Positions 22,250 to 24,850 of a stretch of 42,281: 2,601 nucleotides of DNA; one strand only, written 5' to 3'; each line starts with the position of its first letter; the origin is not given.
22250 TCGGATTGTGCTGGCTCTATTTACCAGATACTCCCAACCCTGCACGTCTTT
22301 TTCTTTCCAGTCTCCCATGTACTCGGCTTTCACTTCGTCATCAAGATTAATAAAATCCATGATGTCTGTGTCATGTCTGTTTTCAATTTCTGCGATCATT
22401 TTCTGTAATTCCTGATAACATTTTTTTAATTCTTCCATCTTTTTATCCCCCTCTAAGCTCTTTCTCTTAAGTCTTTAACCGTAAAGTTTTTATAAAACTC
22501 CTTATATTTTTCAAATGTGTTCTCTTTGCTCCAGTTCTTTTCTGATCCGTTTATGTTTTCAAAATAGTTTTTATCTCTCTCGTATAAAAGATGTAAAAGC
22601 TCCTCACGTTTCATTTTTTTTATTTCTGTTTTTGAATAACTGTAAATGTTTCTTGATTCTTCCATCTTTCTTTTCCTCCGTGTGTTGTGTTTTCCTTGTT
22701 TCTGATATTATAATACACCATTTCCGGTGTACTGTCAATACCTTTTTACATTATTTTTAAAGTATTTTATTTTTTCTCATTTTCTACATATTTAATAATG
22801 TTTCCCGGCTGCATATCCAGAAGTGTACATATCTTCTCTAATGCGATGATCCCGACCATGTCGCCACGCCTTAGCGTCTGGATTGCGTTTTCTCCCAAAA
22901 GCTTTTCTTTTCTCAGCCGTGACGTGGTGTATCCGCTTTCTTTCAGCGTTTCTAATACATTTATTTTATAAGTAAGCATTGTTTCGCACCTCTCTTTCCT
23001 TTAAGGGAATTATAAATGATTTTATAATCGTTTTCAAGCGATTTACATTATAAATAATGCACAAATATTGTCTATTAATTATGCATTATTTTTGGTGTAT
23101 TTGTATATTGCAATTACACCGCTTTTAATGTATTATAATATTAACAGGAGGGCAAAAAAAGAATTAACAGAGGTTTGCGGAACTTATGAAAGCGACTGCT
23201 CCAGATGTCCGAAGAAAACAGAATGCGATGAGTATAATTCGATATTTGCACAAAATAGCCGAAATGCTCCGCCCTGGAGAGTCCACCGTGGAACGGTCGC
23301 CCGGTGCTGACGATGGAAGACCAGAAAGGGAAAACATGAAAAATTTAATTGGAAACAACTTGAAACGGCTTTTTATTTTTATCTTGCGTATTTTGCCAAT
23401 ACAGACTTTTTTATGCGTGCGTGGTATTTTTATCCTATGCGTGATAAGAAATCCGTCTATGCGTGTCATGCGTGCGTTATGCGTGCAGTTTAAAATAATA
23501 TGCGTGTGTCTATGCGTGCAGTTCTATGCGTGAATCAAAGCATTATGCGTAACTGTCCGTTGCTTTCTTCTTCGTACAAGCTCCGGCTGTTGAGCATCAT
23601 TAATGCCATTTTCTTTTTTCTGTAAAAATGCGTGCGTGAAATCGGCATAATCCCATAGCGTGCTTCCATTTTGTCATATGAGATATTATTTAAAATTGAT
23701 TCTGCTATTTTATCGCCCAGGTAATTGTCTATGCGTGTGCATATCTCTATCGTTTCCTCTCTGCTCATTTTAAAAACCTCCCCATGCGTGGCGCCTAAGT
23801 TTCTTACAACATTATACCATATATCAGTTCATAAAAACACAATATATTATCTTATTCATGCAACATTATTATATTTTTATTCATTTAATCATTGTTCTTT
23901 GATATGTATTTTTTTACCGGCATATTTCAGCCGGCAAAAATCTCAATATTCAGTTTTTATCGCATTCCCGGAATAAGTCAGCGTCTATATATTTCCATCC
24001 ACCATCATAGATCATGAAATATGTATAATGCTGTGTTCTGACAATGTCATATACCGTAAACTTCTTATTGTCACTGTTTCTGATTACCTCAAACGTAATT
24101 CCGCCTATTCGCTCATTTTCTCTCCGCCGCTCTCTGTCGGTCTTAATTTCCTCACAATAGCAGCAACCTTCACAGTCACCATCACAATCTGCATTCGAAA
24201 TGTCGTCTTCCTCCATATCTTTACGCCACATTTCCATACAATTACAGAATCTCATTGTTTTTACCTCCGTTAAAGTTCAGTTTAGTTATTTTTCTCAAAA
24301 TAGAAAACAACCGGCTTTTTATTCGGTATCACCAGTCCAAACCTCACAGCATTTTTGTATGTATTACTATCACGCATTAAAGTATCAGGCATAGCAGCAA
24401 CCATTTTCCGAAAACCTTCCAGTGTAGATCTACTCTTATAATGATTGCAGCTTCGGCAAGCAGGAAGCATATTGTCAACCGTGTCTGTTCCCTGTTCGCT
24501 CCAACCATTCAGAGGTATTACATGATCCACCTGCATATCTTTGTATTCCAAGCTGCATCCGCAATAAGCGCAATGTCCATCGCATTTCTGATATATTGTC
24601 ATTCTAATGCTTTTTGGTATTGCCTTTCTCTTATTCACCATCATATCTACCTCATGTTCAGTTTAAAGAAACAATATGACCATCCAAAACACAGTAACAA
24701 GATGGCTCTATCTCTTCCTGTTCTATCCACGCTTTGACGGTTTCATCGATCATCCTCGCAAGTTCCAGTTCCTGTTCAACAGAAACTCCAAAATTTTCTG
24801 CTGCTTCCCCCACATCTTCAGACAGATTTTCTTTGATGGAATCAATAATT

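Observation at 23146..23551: Orphan transcript reading into an array of at least 9 direct (T)ATGCGTG repeats, in a ~550-bp region without convincing coding potential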

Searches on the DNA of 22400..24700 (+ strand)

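Call 7: search_rna_families(source=window, start=22900, end=23900, threshold=evalue, max_evalue=10, show_alignments=3)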
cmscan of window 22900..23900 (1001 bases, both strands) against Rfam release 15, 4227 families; matches with E-value up to 10: 3.
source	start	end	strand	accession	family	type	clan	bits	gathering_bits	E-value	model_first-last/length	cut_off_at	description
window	23257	23325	+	RF02276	Hammerhead_II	Gene; ribozyme;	CL00010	45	37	8.6e-08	1-66/66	no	Hammerhead ribozyme (type II)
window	23305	23407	+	RF00509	snosnR64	Gene; snRNA; snoRNA; CD-box;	CL00069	16.2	38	4.4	1-105/105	no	Small nucleolar RNA snR64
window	23049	23096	+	RF03523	mir-4703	Gene; miRNA;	-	16.1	88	4.8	1-61/61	no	mir-4703 microRNA precursor family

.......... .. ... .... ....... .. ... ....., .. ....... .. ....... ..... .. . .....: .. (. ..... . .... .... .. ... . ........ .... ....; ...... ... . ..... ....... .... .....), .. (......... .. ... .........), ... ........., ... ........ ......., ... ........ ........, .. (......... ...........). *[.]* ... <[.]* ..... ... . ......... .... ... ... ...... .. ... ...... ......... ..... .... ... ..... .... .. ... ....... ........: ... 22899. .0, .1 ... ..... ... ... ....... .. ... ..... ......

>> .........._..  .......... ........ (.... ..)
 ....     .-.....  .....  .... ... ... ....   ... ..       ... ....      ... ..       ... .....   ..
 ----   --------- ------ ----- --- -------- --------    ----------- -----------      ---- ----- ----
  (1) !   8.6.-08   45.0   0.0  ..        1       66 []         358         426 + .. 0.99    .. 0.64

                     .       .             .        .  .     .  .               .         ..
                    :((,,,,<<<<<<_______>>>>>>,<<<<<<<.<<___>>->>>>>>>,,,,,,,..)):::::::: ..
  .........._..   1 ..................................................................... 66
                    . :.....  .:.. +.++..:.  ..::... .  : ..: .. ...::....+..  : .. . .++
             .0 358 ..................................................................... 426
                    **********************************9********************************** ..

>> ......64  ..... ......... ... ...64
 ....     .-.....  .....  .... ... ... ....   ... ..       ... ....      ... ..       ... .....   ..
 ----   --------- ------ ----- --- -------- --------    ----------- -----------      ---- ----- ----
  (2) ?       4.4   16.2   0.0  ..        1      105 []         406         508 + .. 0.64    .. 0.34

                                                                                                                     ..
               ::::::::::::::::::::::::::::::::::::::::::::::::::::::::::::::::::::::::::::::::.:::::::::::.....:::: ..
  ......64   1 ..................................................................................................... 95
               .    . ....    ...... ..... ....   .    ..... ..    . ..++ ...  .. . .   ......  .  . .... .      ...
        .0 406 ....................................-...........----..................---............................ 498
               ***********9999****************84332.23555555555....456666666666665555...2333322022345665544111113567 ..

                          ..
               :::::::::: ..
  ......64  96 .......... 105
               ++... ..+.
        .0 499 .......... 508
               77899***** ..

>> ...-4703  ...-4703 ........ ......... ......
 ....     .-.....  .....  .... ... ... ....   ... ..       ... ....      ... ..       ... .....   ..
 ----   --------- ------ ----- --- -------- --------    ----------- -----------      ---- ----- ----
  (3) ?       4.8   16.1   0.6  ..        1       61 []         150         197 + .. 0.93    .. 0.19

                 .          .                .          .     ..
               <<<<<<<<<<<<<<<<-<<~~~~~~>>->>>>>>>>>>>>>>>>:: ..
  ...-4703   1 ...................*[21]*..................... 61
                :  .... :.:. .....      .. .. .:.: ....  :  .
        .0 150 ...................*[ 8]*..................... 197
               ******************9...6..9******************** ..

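Call 13: search_dna_similar(query=window:22400-24700:+, collection=phages, mode=distant, max_rows=30)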
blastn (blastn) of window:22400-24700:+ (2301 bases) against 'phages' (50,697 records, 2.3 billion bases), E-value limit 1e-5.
Records with a match: 3; places in all: 3; records where one place covers at least 80% of the query: 0.
Best place of each record, by identity: 80-90% 1; 60-80% 2.
By first word of the organism name: Bacteriophage 2; Clostridium 1.
By host as written in the record: - 2; Clostridium perfringens 1.
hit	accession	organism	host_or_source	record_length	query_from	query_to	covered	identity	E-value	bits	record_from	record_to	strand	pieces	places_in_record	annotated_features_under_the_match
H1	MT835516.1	Bacteriophage sp.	human fecal samples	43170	247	1559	52%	84.1%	0e+0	1318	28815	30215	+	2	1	record has no annotation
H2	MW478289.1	Clostridium phage phiCp-A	Clostridium perfringens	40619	2121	2233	5%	75.7%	2e-8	68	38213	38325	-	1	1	HNH endonuclease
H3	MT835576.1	Bacteriophage sp.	human fecal samples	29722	2123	2216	4%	75.8%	2e-7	65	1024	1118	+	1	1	record has no annotation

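Call 15: get_annotated_region(hit=H1, flank=6000)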
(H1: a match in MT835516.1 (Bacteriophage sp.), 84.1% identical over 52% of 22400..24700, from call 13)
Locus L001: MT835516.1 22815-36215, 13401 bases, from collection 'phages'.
description: UNVERIFIED: Bacteriophage sp. clone scaffold_83 genomic sequence.
organism: Bacteriophage sp. (NCBI taxid 38018)
taxonomy: Viruses
host: -; source: human fecal samples; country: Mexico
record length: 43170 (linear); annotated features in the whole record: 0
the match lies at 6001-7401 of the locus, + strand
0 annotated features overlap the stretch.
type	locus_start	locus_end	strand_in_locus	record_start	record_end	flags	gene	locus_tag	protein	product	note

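Call 19: search_rna_families(sources=[L001, L005, L006, L010, L011], threshold=gathering)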
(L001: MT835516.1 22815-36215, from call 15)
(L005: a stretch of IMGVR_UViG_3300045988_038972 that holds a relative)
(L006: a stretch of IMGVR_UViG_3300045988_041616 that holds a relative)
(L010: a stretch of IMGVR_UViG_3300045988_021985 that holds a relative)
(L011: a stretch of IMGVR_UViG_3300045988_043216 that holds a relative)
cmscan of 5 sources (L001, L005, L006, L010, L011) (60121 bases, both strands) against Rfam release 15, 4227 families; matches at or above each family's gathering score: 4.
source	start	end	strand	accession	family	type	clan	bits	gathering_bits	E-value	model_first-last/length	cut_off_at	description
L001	6752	6819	+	RF02276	Hammerhead_II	Gene; ribozyme;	CL00010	55.1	37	1.1e-08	1-66/66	no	Hammerhead ribozyme (type II)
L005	6493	6561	-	RF02276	Hammerhead_II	Gene; ribozyme;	CL00010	45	37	5.2e-06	1-66/66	no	Hammerhead ribozyme (type II)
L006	6432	6500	+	RF02276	Hammerhead_II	Gene; ribozyme;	CL00010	45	37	5.2e-06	1-66/66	no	Hammerhead ribozyme (type II)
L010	2613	2681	+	RF02276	Hammerhead_II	Gene; ribozyme;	CL00010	45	37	5.2e-06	1-66/66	no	Hammerhead ribozyme (type II)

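Call 37: search_rna_families(sources=[L212, L213, L214, L215, L216, L217, L218, L219, L220, L221, L222, L211], threshold=gathering)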
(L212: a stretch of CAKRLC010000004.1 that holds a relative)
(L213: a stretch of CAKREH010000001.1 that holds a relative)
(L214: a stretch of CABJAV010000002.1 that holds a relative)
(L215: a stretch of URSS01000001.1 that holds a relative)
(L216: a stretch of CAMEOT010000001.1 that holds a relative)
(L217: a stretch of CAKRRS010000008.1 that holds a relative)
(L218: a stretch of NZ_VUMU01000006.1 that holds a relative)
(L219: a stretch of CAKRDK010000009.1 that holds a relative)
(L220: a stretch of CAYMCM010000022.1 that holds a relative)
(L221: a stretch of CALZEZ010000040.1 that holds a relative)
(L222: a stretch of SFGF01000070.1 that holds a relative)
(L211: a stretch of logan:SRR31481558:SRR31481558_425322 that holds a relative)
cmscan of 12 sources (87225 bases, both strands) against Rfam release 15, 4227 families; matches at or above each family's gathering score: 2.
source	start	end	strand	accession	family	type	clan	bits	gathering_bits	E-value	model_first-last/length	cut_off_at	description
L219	5342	5442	+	RF02435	SpF41_sRNA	Gene; sRNA;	-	71.5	52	1.8e-09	1-105/105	no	Streptococcus sRNA SpF41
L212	1126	1193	-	RF00005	tRNA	Gene; tRNA;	CL00001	50.6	29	9.4e-08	3-68/71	no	tRNA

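Call 78: search_rna_families(sources=[L149, L160, L162, L142, L155, L196, L198, L201, L178, L188], threshold=gathering)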
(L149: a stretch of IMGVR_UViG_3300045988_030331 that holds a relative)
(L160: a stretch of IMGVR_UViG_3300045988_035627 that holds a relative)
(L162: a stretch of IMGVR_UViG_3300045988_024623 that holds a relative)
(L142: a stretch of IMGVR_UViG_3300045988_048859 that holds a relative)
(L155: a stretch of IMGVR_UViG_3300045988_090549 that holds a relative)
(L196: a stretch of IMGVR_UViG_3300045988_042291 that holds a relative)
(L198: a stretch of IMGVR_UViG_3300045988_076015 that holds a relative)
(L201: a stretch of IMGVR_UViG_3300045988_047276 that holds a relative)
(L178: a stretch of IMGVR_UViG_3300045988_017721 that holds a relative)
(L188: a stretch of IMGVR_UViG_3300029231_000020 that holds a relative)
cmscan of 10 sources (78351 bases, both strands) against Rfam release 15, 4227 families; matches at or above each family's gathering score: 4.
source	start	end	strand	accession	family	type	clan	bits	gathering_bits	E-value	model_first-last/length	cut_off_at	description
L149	4846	4913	-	RF02276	Hammerhead_II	Gene; ribozyme;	CL00010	64.8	37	4.5e-11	1-66/66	no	Hammerhead ribozyme (type II)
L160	5042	5109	-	RF02276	Hammerhead_II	Gene; ribozyme;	CL00010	64.1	37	6.8e-11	1-66/66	no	Hammerhead ribozyme (type II)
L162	4987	5054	-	RF02276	Hammerhead_II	Gene; ribozyme;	CL00010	61.7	37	2.9e-10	1-66/66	no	Hammerhead ribozyme (type II)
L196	4915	4982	-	RF02276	Hammerhead_II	Gene; ribozyme;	CL00010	58.5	37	1.9e-09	1-66/66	no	Hammerhead ribozyme (type II)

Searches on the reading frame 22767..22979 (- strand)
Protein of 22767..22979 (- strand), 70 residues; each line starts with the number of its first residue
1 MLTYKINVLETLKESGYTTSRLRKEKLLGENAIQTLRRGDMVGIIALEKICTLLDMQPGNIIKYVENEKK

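Call 11: search_protein_families(library=pfam, max_evalue=0.01, proteins=[window:22767-22979:-])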
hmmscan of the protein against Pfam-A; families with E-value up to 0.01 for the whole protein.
window:22767-22979:- (70 aa): 1 family
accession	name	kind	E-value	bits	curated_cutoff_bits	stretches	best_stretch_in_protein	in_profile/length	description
PF13443.12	HTH_26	-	1.9e-08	34.9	22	1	10-66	4-62/63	Cro/C1-type HTH DNA-binding domain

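Call 12: search_protein_families(library=phrogs, max_evalue=0.01, proteins=[window:22767-22979:-])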
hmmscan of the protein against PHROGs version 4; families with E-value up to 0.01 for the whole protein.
window:22767-22979:- (70 aa): 0 families
